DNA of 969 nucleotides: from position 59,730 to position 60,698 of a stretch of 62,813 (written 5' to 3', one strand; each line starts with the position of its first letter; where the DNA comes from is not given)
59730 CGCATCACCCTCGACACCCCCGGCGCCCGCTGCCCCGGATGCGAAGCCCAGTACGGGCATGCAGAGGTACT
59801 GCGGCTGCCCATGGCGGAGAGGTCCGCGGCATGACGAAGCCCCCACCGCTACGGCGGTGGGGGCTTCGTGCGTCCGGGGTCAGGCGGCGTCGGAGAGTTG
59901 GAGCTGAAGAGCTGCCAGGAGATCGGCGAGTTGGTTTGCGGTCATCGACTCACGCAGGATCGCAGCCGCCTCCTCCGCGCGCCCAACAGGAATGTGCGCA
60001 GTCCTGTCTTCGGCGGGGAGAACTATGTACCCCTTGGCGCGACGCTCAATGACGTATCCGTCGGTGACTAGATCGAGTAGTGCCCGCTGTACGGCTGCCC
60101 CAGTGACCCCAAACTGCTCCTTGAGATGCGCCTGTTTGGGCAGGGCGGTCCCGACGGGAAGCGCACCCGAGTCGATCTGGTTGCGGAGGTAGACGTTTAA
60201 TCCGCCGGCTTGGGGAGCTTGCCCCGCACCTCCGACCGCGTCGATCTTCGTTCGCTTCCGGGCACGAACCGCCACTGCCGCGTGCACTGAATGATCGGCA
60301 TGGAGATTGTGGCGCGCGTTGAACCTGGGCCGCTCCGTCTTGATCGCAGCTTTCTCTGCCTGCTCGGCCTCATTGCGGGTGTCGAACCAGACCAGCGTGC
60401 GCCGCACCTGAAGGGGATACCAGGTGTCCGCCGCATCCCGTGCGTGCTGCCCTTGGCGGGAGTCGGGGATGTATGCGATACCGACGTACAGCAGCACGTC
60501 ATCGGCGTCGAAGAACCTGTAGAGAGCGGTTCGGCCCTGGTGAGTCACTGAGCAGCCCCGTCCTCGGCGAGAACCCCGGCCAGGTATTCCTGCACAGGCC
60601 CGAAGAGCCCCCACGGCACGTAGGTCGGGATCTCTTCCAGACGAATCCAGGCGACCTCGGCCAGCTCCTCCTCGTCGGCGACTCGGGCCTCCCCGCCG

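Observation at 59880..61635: Tightly coupled minus-strand operon XRE-Nudix(degenerate) / Nudix(active) / GIY-YIG-GntR: candidate nucleotide-signal sensing defence or anti-defence module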

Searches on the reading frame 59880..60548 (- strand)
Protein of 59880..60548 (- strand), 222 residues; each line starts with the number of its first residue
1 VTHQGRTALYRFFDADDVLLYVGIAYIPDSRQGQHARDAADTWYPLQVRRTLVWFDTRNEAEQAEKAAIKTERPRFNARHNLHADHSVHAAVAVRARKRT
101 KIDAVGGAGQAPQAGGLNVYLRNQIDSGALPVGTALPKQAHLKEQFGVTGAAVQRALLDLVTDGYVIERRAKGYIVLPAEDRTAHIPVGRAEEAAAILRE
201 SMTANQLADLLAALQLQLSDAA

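Call 3: search_protein_families(library=pfam, proteins=[window:59880-60548:-], max_evalue=0.1)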
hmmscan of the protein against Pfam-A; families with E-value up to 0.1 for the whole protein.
window:59880-60548:- (222 aa): 5 families
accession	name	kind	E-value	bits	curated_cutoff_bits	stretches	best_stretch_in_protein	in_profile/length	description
PF00392.27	GntR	-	6.8e-11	42.1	27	1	120-175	8-63/64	Bacterial regulatory proteins, gntR family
PF01541.30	GIY-YIG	-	6.7e-05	23.6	22.6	1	9-75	4-76/78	GIY-YIG catalytic domain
PF08279.18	HTH_11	-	0.0058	16.9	25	1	142-175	21-55/55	HTH domain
PF12802.13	MarR_2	-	0.012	16.2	27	1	139-171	23-55/61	MarR family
PF25213.1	HVO_A0261_N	-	0.041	14.2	35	0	139-175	27-62/86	HVO_A0261 N-terminal domain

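Call 4: search_protein_families(library=padloc, proteins=[window:59880-60548:-], max_evalue=0.1)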
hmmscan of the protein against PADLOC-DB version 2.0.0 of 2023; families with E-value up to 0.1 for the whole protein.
window:59880-60548:- (222 aa): 1 family
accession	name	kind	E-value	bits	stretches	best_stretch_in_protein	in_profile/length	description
PDLC02226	AbiEi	-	0.0068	14.3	1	150-219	31-99/202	AbiEi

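Call 5: search_protein_families(library=phrogs, proteins=[window:59880-60548:-], max_evalue=0.01)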
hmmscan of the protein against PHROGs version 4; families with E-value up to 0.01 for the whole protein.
window:59880-60548:- (222 aa): 7 families
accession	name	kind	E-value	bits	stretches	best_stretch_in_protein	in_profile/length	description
phrog_3312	-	DNA, RNA and nucleotide metabolism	4.2e-18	66.9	1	8-90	7-87/175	endonuclease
phrog_16880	-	DNA, RNA and nucleotide metabolism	1.2e-12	49.1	1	6-84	6-82/162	endonuclease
phrog_9285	-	unknown function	6.1e-11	42.8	1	117-184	32-99/466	-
phrog_10724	-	unknown function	1.7e-09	38.5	1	121-184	16-79/253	-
phrog_32067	-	unknown function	0.00036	21.2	1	38-64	23-49/55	-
phrog_270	-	DNA, RNA and nucleotide metabolism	0.0025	18.2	1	117-173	52-104/383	replication initiation protein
phrog_7498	-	DNA, RNA and nucleotide metabolism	0.0087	16.2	0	133-177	53-97/296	DnaD-like helicase loader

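Call 9: search_dna_similar(query=window:59880-60548:-, collection=phages, mode=protein, max_rows=30, max_evalue=0.001)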
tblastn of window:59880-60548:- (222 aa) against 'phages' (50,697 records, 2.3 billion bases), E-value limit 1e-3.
Records with a match: 187; places in all: 244; records where one place covers at least 80% of the query: 0.
Best place of each record, by identity: <60% 187.
By first word of the organism name: Mycobacterium 182; Enterococcus 2; Arthrobacter 1; Mycolicibacterium 1; Gordonia 1.
By host as written in the record: Mycobacterium smegmatis mc2 155 133; Mycobacterium smegmatis mc#155 31; Mycobacterium smegmatis mc2155 4; Mycobacteruim smegmatis mc2 155 2; Mycobacteriophage smegmatis mc2 155 2; Mycobacterium smegmatis ATCC 607 2; Mycobacterium smegmatius mc2 155 2; Mycobacterium smegmatis 2; and 9 more.
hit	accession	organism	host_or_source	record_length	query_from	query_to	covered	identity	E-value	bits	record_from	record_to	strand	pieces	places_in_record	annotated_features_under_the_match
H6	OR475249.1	Mycobacterium phage AlpineSix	Mycobacterium smegmatis mc2155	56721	9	80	32%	52.8%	1e-12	72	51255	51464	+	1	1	92: G-I-Y Y-I-G endonuclease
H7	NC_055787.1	Mycobacterium phage Ochi17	Mycobacterium smegmatis mc2 155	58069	9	80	32%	52.8%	1e-12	72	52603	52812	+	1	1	99: endonuclease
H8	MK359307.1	Mycobacterium phage Ochi17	Mycobacterium smegmatis mc2 155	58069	9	80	32%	52.8%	1e-12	72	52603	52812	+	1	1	99: G-I-Y Y-I-G endonuclease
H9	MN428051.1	Mycobacterium phage Modragons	Mycobacterium smegmatis mc2 155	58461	9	80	32%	52.8%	1e-12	72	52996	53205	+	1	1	98: G-I-Y Y-I-G endonuclease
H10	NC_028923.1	Mycobacterium phage Llama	Mycobacteruim smegmatis mc2 155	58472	9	80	32%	52.8%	1e-12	72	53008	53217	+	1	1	100: endonuclease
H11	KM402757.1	Mycobacterium phage Llama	Mycobacteruim smegmatis mc2 155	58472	9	80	32%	52.8%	1e-12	72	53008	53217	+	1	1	100: GIY-YIG endonuclease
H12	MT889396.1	Mycobacterium phage Seabastian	Mycobacterium smegmatis mc2 155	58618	9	80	32%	52.8%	1e-12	72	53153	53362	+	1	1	101: G-I-Y Y-I-G endonuclease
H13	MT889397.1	Mycobacterium phage OfUltron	Mycobacterium smegmatis mc2 155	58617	9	80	32%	52.8%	1e-12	72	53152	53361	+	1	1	101: G-I-Y Y-I-G endonuclease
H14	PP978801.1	Mycobacterium phage Jinglebell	Mycobacterium smegmatis mc2 155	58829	9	80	32%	52.8%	1e-12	72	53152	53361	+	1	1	100: G-I-Y Y-I-G endonuclease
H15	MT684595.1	Mycobacterium phage Mova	Mycobacterium smegmatis mc#155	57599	9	80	32%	51.4%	5e-12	70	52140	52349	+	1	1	95: G-I-Y-Y-I-G endonuclease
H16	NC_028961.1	Mycobacterium phage PopTart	Mycobacterium smegmatis mc2 155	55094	9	80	32%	51.4%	1e-11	69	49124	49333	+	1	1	endonuclease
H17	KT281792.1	Mycobacterium phage PopTart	Mycobacterium smegmatis mc2 155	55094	9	80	32%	51.4%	1e-11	69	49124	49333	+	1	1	GIY-YIG DNA binding endonuclease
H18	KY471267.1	Mycobacterium phage SassyB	Mycobacterium smegmatis mc2 155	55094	9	80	32%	51.4%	1e-11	69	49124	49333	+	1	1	84: GIY-YIG DNA binding endonuclease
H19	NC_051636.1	Mycobacterium phage BobaPhett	Mycobacterium smegmatis mc2 155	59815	9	80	32%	50.0%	2e-11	69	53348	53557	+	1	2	93: endonuclease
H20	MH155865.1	Mycobacterium phage BobaPhett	Mycobacterium smegmatis mc2 155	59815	9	80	32%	50.0%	2e-11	69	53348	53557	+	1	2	93: GIY-YIG endonuclease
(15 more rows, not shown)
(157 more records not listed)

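Call 11: find_homologous_proteins(query=window:59880-60548:-, max_evalue=0.00001)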
Query window:59880-60548:- (222 aa): 41 proteins with E <= 0.00001 among 2637 candidates.
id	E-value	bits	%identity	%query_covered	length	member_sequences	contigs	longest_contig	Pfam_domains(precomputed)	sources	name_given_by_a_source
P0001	1.8e-139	480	100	100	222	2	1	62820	PF00392.28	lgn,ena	-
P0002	4.0e-59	218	54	94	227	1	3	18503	PF00392.28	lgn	-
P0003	5.6e-59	217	53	100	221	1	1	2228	PF00392.28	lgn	-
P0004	2.5e-42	163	43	94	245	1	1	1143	PF01541.31,PF14502.13,PF00392.28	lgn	-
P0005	2.4e-39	153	44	94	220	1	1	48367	PF00392.28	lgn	-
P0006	7.2e-34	135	46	61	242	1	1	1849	PF01541.31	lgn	-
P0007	5.2e-28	116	63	42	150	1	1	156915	PF01541.31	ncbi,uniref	ncbi:GIY-YIG nuclease family protein [Streptomyces lavendulocolor]|uniref:GIY-YIG nuclease family pr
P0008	9.7e-25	106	66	34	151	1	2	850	PF01541.31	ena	-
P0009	2.9e-22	98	39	76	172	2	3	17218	PF01541.31,PF00392.28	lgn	-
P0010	9.9e-20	89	56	43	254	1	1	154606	PF01541.31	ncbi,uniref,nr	ncbi:GIY-YIG nuclease family protein [Streptomyces hyaluromycini]|uniref:GIY-YIG nuclease family pro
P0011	1.2e-19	89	38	78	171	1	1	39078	PF01541.31,PF00392.28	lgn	-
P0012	4.0e-19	87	35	80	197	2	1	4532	PF01541.31,PF00392.28,PF13545.13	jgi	jgi:excinuclease UvrABC nuclease subunit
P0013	1.1e-18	86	38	86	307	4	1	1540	PF01541.31,PF00392.28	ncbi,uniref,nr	ncbi:GntR family transcriptional regulator [Streptomyces sp. C3-3]|uniref:GntR family transcriptiona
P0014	6.3e-18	83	35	94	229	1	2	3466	PF01541.31,PF00392.28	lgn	-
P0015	6.3e-18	83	40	74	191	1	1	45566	PF01541.31,PF00392.28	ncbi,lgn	ncbi:GntR family transcriptional regulator [Streptomyces asiaticus]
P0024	6.7e-13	67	51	35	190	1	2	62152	PF01541.31,PF00392.28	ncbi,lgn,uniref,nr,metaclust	ncbi:GIY-YIG nuclease family protein [Streptomyces indicus]|uniref:Regulatory protein, gntR family n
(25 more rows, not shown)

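Call 12: find_encoding_contigs(protein=P0002, flank=6000, max_places=3)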
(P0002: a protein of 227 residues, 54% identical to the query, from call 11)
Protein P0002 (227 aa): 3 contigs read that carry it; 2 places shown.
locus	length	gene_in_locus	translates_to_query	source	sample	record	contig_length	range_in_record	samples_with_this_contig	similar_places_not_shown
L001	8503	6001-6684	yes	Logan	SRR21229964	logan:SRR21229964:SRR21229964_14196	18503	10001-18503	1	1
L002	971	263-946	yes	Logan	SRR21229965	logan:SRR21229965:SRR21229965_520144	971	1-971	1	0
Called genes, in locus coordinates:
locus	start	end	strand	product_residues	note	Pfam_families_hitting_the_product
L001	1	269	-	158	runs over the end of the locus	-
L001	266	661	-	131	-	-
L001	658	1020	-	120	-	PF21848:DUF6907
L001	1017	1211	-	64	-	-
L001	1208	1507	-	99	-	PF01844:HNH, PF14279:HNH_5 (weak)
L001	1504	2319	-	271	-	-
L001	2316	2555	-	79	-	-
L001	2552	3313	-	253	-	PF21848:DUF6907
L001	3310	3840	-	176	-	PF21848:DUF6907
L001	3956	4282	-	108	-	-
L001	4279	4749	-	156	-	-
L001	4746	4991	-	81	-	PF12728:HTH_17 (weak)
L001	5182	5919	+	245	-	PF00392:GntR, PF07702:UTRA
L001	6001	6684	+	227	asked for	PF00392:GntR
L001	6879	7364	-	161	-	-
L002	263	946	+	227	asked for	PF00392:GntR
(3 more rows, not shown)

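Call 13: find_encoding_contigs(protein=P0005, flank=6000, max_places=3)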
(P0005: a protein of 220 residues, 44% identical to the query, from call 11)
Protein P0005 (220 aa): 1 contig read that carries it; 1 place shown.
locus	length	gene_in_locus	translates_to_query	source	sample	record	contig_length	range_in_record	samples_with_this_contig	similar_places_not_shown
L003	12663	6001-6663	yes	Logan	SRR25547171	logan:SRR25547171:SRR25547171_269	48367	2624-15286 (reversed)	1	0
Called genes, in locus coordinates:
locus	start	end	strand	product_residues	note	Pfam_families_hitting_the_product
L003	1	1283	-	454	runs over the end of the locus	-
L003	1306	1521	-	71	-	-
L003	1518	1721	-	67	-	PF14020:DUF4236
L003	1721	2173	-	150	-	-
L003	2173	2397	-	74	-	-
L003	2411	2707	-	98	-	-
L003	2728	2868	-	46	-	-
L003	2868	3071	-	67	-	-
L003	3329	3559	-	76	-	-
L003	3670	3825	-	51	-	-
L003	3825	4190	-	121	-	-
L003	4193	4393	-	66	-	PF12728:HTH_17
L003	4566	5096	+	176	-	PF07702:UTRA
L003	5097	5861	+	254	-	PF00392:GntR, PF07702:UTRA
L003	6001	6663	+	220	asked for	PF00392:GntR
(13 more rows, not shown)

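Call 14: find_encoding_contigs(protein=P0011, flank=6000, max_places=2)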
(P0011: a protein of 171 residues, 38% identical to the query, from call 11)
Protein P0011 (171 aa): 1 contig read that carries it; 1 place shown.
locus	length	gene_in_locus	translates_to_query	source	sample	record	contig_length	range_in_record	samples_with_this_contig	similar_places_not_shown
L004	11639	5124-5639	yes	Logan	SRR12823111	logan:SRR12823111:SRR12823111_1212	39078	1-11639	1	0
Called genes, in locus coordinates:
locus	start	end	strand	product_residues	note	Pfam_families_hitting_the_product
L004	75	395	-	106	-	-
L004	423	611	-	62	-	-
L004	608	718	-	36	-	-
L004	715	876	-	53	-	-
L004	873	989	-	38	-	-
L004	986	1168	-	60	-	-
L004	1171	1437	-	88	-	-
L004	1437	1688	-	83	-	-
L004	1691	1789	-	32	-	-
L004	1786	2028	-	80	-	-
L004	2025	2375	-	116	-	-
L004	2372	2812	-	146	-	-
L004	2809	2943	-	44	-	-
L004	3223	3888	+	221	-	PF00293:NUDIX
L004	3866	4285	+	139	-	PF00293:NUDIX, PF14815:NUDIX_4 (faint)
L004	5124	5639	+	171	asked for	PF01541:GIY-YIG (weak), PF00392:GntR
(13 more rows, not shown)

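Call 15: find_encoding_contigs(protein=P0015, flank=6000, max_places=2)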
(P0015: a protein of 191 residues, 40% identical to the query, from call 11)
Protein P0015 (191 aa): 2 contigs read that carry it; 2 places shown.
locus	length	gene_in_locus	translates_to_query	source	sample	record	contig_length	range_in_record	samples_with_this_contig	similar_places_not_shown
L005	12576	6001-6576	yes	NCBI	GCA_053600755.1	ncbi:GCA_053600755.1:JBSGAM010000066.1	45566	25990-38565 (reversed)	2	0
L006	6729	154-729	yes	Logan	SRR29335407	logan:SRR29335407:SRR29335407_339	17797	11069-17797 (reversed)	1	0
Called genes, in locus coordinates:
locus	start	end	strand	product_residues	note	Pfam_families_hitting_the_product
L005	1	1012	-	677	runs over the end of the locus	-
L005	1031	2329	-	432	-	-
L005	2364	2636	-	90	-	-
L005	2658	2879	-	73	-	-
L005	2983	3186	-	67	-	-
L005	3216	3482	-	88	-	-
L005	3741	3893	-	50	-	-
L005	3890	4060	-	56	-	-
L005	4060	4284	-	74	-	-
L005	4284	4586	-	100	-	-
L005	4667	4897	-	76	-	PF12728:HTH_17 (weak)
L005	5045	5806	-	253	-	PF00392:GntR, PF07702:UTRA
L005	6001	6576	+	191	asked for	PF01541:GIY-YIG (weak), PF00392:GntR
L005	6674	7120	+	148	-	PF21848:DUF6907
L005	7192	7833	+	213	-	PF10544:T5orf172, PF13455:MUG113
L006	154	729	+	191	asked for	PF01541:GIY-YIG (weak), PF00392:GntR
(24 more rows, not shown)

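Call 16: find_encoding_contigs(protein=P0024, flank=6000, max_places=2)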
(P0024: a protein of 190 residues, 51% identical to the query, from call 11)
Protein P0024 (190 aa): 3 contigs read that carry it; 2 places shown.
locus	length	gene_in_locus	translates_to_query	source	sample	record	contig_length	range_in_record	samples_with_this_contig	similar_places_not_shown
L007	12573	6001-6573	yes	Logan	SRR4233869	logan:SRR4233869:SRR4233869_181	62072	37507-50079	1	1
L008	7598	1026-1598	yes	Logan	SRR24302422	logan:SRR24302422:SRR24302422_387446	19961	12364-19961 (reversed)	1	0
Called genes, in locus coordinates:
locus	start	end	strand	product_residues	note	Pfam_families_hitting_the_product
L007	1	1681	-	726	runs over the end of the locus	PF01580:FtsK_SpoIIIE (weak)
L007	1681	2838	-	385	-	-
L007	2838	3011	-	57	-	-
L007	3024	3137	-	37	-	-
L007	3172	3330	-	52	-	-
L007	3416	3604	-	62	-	-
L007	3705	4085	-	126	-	PF22740:PapZ_C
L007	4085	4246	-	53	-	-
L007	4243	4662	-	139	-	PF21848:DUF6907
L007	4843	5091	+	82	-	-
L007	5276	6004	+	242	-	-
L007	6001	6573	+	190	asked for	PF01541:GIY-YIG (weak), PF00392:GntR (weak)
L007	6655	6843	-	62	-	-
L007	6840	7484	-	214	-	-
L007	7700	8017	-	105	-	-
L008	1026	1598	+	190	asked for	PF01541:GIY-YIG (weak), PF00392:GntR (weak)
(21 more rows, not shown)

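Call 30: search_solved_structures(query=window:59880-60548:-, max_evalue=0.01, show_alignments=2)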
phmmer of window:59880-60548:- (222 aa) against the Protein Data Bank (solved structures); distinct sequences matched with E-value up to 0.01: 6.
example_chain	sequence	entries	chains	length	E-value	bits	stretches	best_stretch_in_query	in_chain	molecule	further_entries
1v4r_A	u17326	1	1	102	1e-05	28.6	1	117-176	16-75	Transcriptional Repressor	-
4u0y_A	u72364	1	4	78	0.00044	23.3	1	120-175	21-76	HTH-type transcriptional repressor YvoA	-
3eet_A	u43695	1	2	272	0.0007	22.7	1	120-176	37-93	Putative GntR-family transcriptional regulator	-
2wv0_A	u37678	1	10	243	0.0016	21.5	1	120-177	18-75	HTH-TYPE TRANSCRIPTIONAL REPRESSOR YVOA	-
4u0v_A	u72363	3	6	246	0.0016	21.5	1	120-177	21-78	HTH-type transcriptional repressor YvoA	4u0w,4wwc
3c7j_A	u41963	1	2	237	0.0032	20.5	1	118-182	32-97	Transcriptional regulator, GntR family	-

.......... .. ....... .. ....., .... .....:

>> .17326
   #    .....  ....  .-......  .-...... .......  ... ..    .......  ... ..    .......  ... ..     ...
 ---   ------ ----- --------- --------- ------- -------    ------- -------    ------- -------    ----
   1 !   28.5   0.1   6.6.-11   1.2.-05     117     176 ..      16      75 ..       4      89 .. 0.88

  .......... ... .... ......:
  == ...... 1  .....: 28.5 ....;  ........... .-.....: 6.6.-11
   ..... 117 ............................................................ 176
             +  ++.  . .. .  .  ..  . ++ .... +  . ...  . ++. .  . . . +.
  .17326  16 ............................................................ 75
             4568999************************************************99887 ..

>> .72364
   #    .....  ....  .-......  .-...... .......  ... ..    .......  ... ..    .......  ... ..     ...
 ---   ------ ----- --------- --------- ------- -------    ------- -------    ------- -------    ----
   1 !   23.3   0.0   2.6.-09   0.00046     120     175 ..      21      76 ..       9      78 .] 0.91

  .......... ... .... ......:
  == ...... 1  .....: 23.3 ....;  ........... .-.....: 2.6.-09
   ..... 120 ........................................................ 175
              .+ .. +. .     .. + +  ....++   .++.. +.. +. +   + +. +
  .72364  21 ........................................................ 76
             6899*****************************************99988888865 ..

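Call 59: predict_structure(alignment_id=A4)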
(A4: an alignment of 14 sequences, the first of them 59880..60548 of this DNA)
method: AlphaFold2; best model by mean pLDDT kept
length: 222 residues; sequences in the alignment: 14
mean_pLDDT: 87.3   pTM: 0.65
mean pLDDT of the five models: 87.3, 83.9, 83.4, 82.6, 80.5
residues with pLDDT >= 90: 114; 70-90: 87; 50-70: 20; < 50: 1
segments of 3 or more residues with pLDDT < 50: none
pLDDT, mean of each block of 10 residues (from residue 1): 83 95 96 90 92 97 96 82 68 82 67 83 94 95 90 93 94 93 85 85 85 80 61
secondary structure, 60 per line:
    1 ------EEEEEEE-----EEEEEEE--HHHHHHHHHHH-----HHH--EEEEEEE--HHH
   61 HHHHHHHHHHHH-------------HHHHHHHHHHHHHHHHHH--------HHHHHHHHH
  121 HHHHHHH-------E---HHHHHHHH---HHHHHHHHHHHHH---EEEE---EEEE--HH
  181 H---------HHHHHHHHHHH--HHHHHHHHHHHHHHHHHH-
elements in order: E7-13 E19-25 H28-38 E49-55 H58-72 H86-103 H112-127 H139-146 H150-162 E166-169 E173-176 H191-201 H204-221
